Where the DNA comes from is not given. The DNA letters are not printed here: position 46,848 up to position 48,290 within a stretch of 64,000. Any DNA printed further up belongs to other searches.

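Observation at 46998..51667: DUF262-only protein + eukaryotic-like Ser/Thr kinase + GHKL ATPase in place of the canonical SspE effector: candidate new modification-sensing restriction/abortive module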

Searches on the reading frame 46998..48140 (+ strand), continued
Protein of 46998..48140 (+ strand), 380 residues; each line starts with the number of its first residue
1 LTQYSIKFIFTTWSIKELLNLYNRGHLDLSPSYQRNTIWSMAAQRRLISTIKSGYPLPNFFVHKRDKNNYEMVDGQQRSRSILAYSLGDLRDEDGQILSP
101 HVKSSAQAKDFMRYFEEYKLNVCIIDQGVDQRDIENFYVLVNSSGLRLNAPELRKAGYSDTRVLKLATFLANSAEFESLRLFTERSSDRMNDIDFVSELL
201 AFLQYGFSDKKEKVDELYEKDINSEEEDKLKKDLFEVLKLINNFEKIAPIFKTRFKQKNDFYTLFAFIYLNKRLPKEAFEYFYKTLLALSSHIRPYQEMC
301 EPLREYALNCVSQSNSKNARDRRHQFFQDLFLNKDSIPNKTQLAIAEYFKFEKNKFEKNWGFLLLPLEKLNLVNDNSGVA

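Call 54: search_protein_families(library=padloc, proteins=[L139:12063-14348:+, L139:14580-16748:+, L139:16752-17336:+, L157:11073-11729:+, L157:9977-11083:+, L139:3221-3829:+, L139:3822-4829:+], max_evalue=0.01)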
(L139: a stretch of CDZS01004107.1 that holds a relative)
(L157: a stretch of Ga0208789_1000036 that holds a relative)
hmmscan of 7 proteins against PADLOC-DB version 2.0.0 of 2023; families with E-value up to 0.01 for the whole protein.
L139:12063-14348:+ (761 aa): 24 families
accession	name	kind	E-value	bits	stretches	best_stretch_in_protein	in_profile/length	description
PDLC02706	PbeA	-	0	1102.4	1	13-756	2-722/722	PbeA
PDLC02707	PbeA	-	6.3e-182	604.6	1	24-742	21-665/672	PbeA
PDLC02704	PbeA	-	1.9e-168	560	1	25-742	21-678/682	PbeA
PDLC02703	PbeA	-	8e-68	227.5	2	25-584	21-516/626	PbeA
PDLC02705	PbeA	-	5.9e-51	171.4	3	284-530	242-477/691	PbeA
PDLC03597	REase_MTase_IIG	-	1.1e-11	41.1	2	647-709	549-611/1646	Type IIG restriction enzyme-methyltransferase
PDLC01439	typeIV_DinG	-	1.3e-11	41.9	1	286-355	11-78/575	CAS-IV-A; associated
PDLC03658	mREase_IV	-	3.5e-09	32.9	2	635-706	487-558/953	Type IV methyl-directed restriction enzyme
PDLC01765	Cas3c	-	1.3e-07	28.9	1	306-455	181-323/612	-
PDLC02193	PLD_Helicase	-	2.6e-06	23.9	1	12-180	4-157/905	-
PDLC03659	mREase_IV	-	4.1e-06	22.9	1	637-711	497-573/945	Type IV methyl-directed restriction enzyme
PDLC04556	PDC-M27C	-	3.3e-05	20.4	1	302-407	50-159/892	-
PDLC01321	typeIV_DinG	-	4.5e-05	20.5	1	306-392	16-101/559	CAS-IV-A; associated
PDLC04531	PDC-M23B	-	7.2e-05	19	1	310-438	317-441/1060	-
PDLC00632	ZorD1|ZorD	-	0.00018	17.5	1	310-442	620-755/1101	"SWI2/SNF2 helicase, Mrr-like nuclease"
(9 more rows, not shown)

L139:14580-16748:+ (722 aa): 45 families (the best 25 are shown)
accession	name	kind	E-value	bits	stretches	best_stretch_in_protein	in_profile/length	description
PDLC03859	LmuB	-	1.8e-26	91.5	1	1-699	3-597/611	-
PDLC02730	PbeC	-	1.9e-23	81.1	2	1-277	1-299/651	PbeC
PDLC02722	PbeC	-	8.2e-21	72.3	2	1-281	1-276/643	PbeC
PDLC02739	PbeC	-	1.6e-17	61.5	2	1-270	1-274/644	PbeC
PDLC02714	PbeC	-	6.9e-17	59.5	1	1-278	1-284/651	PbeC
PDLC02750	PbeC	-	1.3e-15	55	2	1-262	1-256/629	PbeC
PDLC02741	PbeC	-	2.4e-15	54.1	1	1-275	1-284/644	PbeC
PDLC03865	LmuB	-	1.1e-14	51.7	1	1-49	1-55/1007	-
PDLC02979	AriA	-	1.6e-13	49.2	1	1-334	1-229/373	-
PDLC04135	mad3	-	4e-13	47.6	2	2-277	1-214/374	mads_3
PDLC00090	GajA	-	4.3e-11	40.2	1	1-60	1-59/659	AAA ATPase domain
PDLC00278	PtuA1|PtuA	-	5.1e-11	40.5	1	1-68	1-67/436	AAA ATPase domain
PDLC02753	PbeC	-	5.2e-11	39.6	1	1-305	1-319/648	PbeC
PDLC03868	LmuB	-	5.6e-11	39.5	1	4-49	7-52/1035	-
PDLC00069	GajA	-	1.3e-10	38.4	1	1-59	1-56/687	AAA ATPase domain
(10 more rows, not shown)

L139:16752-17336:+ (194 aa): 0 families

L157:11073-11729:+ (218 aa): 0 families

L157:9977-11083:+ (368 aa): 10 families
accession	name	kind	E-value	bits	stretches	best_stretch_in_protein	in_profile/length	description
PDLC03877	NsnA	-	1.3e-41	141.1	1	4-311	44-343/385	-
PDLC04027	PD-T4-2_A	-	1.5e-30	104.4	1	14-290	41-312/363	-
PDLC03418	REase_II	-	2.9e-15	54.3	1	24-178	31-162/372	Type II restriction enzyme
PDLC04709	PDC-M55C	-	3.3e-07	27.3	1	6-102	10-119/554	-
PDLC04151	HEC-05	-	4.7e-06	23.6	0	147-169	247-269/600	-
PDLC02695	Orf5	-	8.7e-05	19.1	1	71-174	76-181/601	Orf5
PDLC04157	HEC-06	-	0.00027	17.7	1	72-132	71-129/558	-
PDLC02786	SspE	-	0.00097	15.6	1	58-264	70-266/766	SspE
PDLC04155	HEC-06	-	0.0018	14.8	1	28-109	23-108/562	-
PDLC02792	SspE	-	0.0047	13.3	0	75-123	92-142/771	SspE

L139:3221-3829:+ (202 aa): 19 families
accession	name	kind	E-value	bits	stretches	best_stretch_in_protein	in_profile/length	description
PDLC02226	AbiEi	-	2.4e-69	231.3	1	4-201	2-194/202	AbiEi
PDLC02233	AbiEi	-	3.1e-35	119.7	1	3-200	2-204/214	AbiEi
PDLC02229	AbiEi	-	4e-16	57.8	1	4-125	2-123/131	AbiEi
PDLC02264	AbiEi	-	1.1e-15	56.2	1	9-136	7-131/205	AbiEi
PDLC02236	AbiEi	-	3e-09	34.8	1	34-157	29-153/207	AbiEi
PDLC02247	AbiEi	-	8e-09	33.6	1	35-122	45-128/215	AbiEi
PDLC02251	AbiEi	-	2.6e-08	31.6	1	34-115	36-112/230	AbiEi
PDLC02258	AbiEi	-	3.4e-08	31.8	1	4-110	66-171/196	AbiEi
PDLC02246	AbiEi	-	1.2e-07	29.5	1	20-111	24-108/230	AbiEi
PDLC02250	AbiEi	-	8.3e-07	27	1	31-114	26-104/197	AbiEi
PDLC02232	AbiEi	-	1.5e-05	23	1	8-147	8-141/177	AbiEi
PDLC02225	AbiEi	-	0.00014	19.7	1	38-138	33-116/198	AbiEi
PDLC02265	AbiEi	-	0.00032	18.5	1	38-110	30-92/198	AbiEi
PDLC02234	AbiEi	-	0.00033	18.4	1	18-177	13-164/191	AbiEi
PDLC02267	AbiEi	-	0.00072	17.1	1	34-137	35-123/252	AbiEi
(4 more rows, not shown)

L139:3822-4829:+ (335 aa): 26 families (the best 25 are shown)
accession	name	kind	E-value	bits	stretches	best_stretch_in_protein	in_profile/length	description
PDLC02289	AbiEii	-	1.1e-98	328.6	1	1-333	3-303/309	AbiEii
PDLC02292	AbiEii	-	4.1e-44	149.5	1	8-328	6-282/283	AbiEii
PDLC02315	AbiEii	-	6.2e-36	122.3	1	11-330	15-343/352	AbiEii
PDLC02302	AbiEii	-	1.8e-28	97.8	1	9-328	6-307/313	AbiEii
PDLC02297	AbiEii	-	7.6e-28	95.7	1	11-328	3-303/307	AbiEii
PDLC02322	AbiEii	-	5.9e-20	69.9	1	9-78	5-76/324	AbiEii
PDLC02316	AbiEii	-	1.5e-17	62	2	14-102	12-95/314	AbiEii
PDLC02304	AbiEii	-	8.6e-16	56.6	1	16-104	7-94/260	AbiEii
PDLC02303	AbiEii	-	2e-09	35.2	1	18-77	8-66/249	AbiEii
PDLC02294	AbiEii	-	7.2e-09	33.9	1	28-77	20-71/260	AbiEii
PDLC02323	AbiEii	-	9.2e-09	33.2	1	23-81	12-68/248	AbiEii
PDLC02291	AbiEii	-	1.7e-08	32.2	1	17-265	24-217/310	AbiEii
PDLC02317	AbiEii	-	3.9e-08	30.7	1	18-78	9-70/396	AbiEii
PDLC02305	AbiEii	-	6.4e-08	30.2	1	13-77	5-70/306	AbiEii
PDLC02296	AbiEii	-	1.4e-07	29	1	18-80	10-73/282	AbiEii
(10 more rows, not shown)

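Call 79: search_solved_structures(query=A3, max_evalue=1)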
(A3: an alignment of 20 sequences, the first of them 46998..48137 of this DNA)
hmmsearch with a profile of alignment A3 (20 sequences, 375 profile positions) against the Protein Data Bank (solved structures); distinct sequences matched with E-value up to 1: 0.

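Call 91: find_related_loci(query=A3, collection=viral_contigs, flank=8000)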
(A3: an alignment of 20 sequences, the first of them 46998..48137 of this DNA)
Query A3 (380 aa) in viral_contigs; peptide patterns used: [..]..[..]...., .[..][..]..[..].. (x = any residue, [..] = any of these).
373 stretches matched a pattern; 128 encode a relative of the query (tblastn E <= 1e-3); the best 80 are kept; 80 distinct loci.
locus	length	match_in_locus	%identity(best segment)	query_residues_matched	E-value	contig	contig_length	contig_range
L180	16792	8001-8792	33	12-268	1e-24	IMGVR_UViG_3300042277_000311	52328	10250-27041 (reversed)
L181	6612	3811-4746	28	11-293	1e-22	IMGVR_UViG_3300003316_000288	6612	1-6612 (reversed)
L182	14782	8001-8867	29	15-299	1e-20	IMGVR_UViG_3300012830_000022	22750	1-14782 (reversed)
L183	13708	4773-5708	27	22-323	4e-18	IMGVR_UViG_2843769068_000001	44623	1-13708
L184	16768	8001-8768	31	15-265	4e-18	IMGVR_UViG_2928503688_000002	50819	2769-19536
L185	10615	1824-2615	29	11-269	2e-17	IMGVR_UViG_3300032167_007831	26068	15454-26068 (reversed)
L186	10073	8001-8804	28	12-269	3e-16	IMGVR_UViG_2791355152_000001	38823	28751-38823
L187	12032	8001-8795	24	15-274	1e-15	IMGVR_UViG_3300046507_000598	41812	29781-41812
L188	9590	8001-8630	30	15-219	1e-14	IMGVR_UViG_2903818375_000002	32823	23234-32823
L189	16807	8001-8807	27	12-269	1e-14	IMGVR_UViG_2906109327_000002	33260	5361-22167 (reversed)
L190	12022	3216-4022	28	12-269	1e-14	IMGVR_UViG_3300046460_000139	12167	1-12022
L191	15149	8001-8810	25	15-279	2e-14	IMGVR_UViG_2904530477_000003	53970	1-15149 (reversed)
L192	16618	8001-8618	27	12-211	4e-14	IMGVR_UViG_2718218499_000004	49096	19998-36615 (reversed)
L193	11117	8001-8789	25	12-268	5e-13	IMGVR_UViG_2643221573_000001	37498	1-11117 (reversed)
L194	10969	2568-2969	31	25-163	1e-12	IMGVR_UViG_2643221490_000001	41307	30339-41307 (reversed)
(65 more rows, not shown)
